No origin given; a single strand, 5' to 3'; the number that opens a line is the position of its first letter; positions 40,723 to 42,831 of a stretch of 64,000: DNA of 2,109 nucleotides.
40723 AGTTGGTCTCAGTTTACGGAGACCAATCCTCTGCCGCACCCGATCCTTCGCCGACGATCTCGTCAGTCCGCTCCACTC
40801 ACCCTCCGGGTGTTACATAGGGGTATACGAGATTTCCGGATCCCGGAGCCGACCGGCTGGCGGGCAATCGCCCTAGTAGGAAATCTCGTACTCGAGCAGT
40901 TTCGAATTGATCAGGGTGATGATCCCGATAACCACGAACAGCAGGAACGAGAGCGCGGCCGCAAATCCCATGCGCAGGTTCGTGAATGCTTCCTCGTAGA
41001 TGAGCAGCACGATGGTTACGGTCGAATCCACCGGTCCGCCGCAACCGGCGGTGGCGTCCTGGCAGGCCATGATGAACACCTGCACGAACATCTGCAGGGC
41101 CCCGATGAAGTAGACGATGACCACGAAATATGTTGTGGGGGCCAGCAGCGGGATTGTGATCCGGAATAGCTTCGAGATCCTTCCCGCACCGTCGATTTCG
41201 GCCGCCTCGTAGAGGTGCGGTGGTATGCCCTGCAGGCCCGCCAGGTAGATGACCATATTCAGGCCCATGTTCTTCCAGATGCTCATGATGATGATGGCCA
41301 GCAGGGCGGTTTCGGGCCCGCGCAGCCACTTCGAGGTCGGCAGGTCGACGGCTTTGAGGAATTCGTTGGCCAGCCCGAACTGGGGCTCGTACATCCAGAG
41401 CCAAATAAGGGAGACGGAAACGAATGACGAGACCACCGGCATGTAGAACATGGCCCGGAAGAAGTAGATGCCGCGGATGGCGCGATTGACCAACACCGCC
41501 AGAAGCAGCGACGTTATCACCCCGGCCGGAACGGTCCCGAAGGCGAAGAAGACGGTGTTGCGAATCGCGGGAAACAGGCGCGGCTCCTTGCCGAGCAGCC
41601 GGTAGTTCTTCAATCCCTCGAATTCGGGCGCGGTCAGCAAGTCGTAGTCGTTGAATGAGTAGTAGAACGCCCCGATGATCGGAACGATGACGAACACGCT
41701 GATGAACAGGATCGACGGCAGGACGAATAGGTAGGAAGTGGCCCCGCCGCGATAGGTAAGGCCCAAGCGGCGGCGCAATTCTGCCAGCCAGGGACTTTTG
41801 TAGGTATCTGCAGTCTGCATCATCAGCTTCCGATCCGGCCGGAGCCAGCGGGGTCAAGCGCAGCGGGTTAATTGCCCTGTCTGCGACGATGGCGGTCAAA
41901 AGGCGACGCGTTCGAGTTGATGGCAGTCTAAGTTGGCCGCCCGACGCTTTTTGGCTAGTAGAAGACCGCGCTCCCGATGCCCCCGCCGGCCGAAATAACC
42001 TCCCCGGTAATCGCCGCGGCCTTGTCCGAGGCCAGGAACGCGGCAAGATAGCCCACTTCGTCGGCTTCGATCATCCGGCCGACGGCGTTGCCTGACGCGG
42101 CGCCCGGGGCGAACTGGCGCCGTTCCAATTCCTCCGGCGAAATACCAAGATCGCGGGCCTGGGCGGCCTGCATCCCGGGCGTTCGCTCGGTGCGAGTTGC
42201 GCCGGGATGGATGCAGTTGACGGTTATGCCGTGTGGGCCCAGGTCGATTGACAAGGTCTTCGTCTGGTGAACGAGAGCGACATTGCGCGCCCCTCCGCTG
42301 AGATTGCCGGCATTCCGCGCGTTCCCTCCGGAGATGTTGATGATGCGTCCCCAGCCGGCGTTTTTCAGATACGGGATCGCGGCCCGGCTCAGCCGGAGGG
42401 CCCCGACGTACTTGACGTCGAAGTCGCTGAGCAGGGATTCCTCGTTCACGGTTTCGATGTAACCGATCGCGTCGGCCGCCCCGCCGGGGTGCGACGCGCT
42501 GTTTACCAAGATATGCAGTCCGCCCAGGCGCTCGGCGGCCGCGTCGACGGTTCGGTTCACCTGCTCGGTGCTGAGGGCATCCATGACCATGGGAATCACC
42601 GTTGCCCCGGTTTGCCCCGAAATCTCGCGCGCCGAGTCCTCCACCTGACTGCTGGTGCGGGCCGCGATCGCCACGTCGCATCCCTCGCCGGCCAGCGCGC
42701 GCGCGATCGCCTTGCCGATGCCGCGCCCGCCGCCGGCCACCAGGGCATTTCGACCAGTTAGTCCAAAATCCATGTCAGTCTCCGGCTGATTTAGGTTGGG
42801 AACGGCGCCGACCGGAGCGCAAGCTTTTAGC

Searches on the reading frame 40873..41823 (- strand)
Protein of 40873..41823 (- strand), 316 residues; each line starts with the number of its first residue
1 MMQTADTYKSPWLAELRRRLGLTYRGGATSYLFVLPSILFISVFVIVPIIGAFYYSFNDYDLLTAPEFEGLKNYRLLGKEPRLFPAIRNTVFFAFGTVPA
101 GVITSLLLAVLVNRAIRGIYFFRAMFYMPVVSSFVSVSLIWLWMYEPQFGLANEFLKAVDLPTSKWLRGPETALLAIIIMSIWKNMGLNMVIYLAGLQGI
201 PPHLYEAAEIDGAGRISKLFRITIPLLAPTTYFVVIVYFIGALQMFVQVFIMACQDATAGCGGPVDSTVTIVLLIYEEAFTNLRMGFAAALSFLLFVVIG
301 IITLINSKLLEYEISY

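Call 10: search_protein_families(library=pfam, proteins=[window:40873-41823:-], max_evalue=0.001)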
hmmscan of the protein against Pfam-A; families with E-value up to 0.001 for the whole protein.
window:40873-41823:- (316 aa): 1 family
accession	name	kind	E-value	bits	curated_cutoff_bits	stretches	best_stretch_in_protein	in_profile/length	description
PF00528.27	BPD_transp_1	-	3.1e-11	43.8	26.4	1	102-300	2-171/184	Binding-protein-dependent transport system inner membrane component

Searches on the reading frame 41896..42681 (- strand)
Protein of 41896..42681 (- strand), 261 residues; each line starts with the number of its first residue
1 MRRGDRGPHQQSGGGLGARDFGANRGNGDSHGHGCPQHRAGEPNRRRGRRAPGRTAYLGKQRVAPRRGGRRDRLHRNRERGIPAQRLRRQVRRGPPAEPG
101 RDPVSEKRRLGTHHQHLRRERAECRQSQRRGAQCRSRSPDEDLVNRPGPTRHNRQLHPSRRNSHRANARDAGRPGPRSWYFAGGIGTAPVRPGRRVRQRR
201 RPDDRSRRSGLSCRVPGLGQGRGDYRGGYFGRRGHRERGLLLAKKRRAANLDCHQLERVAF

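Call 10: search_protein_families(library=pfam, proteins=[window:41896-42681:-], max_evalue=0.001)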
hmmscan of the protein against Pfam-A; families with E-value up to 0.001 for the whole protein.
window:41896-42681:- (261 aa): 0 families
